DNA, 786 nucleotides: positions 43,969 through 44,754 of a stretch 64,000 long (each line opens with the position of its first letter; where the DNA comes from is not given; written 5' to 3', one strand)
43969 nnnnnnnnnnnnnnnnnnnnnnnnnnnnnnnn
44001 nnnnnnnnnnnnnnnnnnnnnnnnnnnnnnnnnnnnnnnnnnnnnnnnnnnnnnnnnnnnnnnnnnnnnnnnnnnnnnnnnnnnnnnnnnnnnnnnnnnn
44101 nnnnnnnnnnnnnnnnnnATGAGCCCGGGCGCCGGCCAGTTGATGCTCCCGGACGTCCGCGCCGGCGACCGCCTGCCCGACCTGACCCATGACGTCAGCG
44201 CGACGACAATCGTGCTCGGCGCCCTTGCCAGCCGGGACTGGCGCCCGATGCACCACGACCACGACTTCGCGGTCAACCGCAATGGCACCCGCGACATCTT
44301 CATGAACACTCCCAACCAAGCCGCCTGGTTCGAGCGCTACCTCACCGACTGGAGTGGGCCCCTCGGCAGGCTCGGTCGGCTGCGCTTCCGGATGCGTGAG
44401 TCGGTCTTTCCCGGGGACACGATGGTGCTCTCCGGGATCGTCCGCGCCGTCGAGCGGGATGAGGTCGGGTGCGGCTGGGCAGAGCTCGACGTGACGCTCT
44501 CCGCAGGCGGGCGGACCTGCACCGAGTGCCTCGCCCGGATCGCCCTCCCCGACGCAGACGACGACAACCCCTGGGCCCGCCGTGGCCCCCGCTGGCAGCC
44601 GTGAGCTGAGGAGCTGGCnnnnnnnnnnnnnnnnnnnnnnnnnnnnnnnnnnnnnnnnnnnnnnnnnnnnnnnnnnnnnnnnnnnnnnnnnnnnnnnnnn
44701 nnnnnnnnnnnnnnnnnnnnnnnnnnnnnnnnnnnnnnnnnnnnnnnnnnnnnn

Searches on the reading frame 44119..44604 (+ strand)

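Call 23: search_protein_families(library=pfam, proteins=[window:44119-44604:+], max_evalue=0.01)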
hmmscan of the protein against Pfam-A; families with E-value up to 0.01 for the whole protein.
window:44119-44604:+ (161 aa): 1 family
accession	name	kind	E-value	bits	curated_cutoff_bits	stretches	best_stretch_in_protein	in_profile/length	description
PF01575.25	MaoC_dehydratas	-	0.00038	20.5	27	1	25-106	17-99/123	MaoC like domain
